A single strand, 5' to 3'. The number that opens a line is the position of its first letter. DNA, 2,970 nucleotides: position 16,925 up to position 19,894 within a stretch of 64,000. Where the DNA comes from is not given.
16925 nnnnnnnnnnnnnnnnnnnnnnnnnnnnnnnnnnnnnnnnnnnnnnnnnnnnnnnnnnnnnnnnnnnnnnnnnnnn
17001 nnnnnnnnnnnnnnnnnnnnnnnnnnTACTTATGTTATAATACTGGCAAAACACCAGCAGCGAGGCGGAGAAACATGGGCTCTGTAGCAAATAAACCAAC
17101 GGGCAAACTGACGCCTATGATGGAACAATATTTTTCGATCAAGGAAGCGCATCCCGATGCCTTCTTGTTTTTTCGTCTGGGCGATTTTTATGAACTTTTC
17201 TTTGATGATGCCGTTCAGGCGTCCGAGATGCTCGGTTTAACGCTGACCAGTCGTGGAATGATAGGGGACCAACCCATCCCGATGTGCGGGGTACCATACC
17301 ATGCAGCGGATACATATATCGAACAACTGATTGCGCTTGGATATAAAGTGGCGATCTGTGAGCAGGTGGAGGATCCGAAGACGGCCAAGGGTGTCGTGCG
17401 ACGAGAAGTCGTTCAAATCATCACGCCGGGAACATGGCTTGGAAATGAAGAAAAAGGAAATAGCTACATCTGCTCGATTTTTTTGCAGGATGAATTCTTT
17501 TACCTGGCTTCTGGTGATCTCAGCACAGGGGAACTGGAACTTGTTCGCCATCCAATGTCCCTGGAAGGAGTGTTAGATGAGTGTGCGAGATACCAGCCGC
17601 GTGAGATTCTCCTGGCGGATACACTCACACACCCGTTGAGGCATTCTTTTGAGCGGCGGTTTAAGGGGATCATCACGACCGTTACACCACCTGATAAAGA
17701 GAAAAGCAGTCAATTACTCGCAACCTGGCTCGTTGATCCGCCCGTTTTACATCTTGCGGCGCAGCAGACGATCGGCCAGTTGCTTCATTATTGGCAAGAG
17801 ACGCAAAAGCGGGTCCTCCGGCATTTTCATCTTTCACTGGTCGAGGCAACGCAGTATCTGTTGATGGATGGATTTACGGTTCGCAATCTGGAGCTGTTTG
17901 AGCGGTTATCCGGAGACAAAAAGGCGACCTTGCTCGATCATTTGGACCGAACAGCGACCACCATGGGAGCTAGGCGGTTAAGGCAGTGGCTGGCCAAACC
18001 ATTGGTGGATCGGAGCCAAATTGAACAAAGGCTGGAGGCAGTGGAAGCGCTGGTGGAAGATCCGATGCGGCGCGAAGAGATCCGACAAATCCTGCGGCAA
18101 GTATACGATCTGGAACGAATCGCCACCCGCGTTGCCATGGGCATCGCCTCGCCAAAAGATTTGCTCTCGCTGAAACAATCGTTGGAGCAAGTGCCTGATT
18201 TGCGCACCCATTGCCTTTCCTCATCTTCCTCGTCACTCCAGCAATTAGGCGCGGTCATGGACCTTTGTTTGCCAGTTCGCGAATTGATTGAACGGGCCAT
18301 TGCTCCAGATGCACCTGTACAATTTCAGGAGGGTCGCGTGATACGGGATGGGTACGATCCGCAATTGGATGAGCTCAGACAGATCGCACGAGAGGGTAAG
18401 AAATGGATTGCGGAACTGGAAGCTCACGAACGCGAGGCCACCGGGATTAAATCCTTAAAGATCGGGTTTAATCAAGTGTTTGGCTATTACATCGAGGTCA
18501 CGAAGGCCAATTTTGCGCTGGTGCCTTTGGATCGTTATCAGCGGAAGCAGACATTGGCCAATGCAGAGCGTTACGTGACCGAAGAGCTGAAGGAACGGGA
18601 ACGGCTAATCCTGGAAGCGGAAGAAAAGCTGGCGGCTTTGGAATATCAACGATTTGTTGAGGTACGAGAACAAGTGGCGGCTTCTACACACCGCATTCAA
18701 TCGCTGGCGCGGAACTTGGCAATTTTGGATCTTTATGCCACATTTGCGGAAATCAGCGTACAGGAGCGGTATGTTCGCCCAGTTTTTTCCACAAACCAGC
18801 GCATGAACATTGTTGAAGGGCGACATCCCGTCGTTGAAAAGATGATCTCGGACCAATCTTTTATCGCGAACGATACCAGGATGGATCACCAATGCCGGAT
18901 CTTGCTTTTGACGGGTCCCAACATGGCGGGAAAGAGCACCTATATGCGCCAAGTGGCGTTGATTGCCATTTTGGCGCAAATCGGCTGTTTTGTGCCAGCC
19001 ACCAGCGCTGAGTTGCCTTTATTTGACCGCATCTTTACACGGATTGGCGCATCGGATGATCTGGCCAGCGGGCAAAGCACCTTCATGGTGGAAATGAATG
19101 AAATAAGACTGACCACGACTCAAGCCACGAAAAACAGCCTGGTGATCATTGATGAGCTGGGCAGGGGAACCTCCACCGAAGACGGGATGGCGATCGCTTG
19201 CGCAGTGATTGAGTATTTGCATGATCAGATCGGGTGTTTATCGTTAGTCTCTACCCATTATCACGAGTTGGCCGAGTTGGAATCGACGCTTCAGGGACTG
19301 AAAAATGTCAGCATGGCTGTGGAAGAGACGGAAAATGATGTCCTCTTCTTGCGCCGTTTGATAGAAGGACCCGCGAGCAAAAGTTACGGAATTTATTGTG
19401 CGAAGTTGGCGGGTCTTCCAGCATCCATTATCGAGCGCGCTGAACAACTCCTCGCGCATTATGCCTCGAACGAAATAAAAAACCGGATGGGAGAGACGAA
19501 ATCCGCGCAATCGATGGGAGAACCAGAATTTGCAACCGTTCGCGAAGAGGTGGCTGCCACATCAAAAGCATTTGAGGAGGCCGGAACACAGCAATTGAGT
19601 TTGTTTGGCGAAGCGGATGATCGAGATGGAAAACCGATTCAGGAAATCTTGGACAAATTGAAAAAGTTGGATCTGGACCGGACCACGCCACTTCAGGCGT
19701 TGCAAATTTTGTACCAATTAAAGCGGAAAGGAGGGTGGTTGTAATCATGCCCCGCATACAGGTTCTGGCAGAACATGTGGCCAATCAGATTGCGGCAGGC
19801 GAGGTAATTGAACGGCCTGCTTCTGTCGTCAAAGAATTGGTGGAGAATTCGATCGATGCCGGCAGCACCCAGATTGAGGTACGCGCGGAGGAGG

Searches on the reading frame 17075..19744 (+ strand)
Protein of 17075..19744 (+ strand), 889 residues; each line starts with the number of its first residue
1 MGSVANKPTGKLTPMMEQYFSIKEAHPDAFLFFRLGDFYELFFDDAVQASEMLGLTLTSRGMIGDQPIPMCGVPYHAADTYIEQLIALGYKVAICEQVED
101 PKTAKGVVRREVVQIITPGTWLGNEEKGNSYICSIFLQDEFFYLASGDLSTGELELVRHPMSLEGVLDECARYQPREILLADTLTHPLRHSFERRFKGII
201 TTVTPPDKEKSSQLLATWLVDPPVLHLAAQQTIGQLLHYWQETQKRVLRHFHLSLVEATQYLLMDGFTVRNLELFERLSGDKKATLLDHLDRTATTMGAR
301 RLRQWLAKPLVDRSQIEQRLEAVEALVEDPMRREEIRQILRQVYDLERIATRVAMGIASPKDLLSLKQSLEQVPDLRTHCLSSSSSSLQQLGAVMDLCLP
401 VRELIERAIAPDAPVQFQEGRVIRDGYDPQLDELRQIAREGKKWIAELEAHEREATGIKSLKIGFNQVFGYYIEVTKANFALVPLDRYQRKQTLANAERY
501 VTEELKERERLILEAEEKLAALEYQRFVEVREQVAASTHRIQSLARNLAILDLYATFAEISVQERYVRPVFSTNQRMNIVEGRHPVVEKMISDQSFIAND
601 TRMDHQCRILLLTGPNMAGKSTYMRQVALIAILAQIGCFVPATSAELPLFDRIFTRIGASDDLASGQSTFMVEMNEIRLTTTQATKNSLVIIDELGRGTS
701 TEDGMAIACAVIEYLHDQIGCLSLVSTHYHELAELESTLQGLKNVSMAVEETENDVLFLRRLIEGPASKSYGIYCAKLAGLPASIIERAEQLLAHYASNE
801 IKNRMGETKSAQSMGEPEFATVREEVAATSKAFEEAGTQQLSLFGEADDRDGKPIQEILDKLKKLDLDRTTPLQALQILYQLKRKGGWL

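Call 62: search_protein_families(library=pfam, proteins=[window:17075-19744:+], max_evalue=0.00001)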
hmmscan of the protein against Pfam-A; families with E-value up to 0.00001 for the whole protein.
window:17075-19744:+ (889 aa): 5 families
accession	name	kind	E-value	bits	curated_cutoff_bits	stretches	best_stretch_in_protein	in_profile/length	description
PF00488.27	MutS_V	-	3.6e-81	272.1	30.2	1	611-794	2-185/188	MutS domain V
PF05192.23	MutS_III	-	1e-50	173.2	34.1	1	268-558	2-194/194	MutS domain III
PF01624.25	MutS_I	-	3.2e-45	153.4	20.6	1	13-122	1-110/113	MutS domain I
PF05190.23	MutS_IV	-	1.6e-29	102.5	22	1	426-518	1-92/92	MutS family domain IV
PF05188.22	MutS_II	-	1.9e-08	35.2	25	1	130-251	1-132/133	MutS domain II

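Call 63: find_homologous_proteins(query=window:17075-19741:+, max_evalue=1e-50)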
Query window:17075-19741:+ (889 aa): 8000 proteins with E <= 1e-50 among 8000 candidates; the best 120 are listed.
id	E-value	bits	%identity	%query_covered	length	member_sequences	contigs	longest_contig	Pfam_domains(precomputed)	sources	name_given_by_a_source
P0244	0.0e+0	1982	100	100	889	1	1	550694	PF01624.26,PF05192.24,PF05188.24,PF05190.24,PF00488.28,PF27441.1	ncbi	-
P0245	0.0e+0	1613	82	100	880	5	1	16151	PF01624.26,PF05192.24,PF05188.24,PF05190.24,PF00488.28,PF27441.1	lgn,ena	-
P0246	0.0e+0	1386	71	100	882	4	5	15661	PF01624.26,PF05192.24,PF05188.24,PF05190.24,PF00488.28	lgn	-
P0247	0.0e+0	1365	69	100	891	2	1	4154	PF01624.26,PF05192.24,PF05188.24,PF05190.24,PF00488.28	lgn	-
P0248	0.0e+0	1362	70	100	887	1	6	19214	PF01624.26,PF05192.24,PF05188.24,PF05190.24,PF00488.28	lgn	-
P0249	1.1e-279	948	53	100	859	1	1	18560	PF01624.26,PF05192.24,PF05188.24,PF05190.24,PF00488.28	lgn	-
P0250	1.7e-272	924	52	99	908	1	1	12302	PF01624.26,PF05192.24,PF05188.24,PF05190.24,PF00488.28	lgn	-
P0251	1.8e-272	924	52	99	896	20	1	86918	PF01624.26,PF05192.24,PF05188.24,PF05190.24,PF00488.28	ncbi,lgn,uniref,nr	ncbi:DNA mismatch repair protein mutS [Thermobacillus xylanilyticus]|uniref:DNA mismatch repair prot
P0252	2.3e-270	917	52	99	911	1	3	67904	PF01624.26,PF05192.24,PF05188.24,PF05190.24,PF00488.28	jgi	jgi:DNA mismatch repair protein MutS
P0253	3.4e-270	917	52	99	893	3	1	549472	PF01624.26,PF05192.24,PF05188.24,PF05190.24,PF00488.28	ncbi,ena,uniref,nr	ncbi:MAG: DNA mismatch repair protein MutS [Thermobacillus sp. ZCTH02-B1]|uniref:DNA mismatch repair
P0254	5.3e-270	916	52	99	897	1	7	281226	PF01624.26,PF05192.24,PF05188.24,PF05190.24,PF00488.28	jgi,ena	jgi:DNA mismatch repair protein MutS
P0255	8.8e-270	916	52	99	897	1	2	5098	PF01624.26,PF05192.24,PF05188.24,PF05190.24,PF00488.28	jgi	-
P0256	6.5e-269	913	51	99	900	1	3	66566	PF01624.26,PF05192.24,PF05188.24,PF05190.24,PF00488.28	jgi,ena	jgi:DNA mismatch repair protein MutS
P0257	1.2e-268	912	52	98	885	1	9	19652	PF01624.26,PF05192.24,PF05188.24,PF05190.24,PF00488.28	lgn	-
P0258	1.3e-268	912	51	99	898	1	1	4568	PF01624.26,PF05192.24,PF05188.24,PF05190.24,PF00488.28,PF27441.1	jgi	jgi:DNA mismatch repair protein MutS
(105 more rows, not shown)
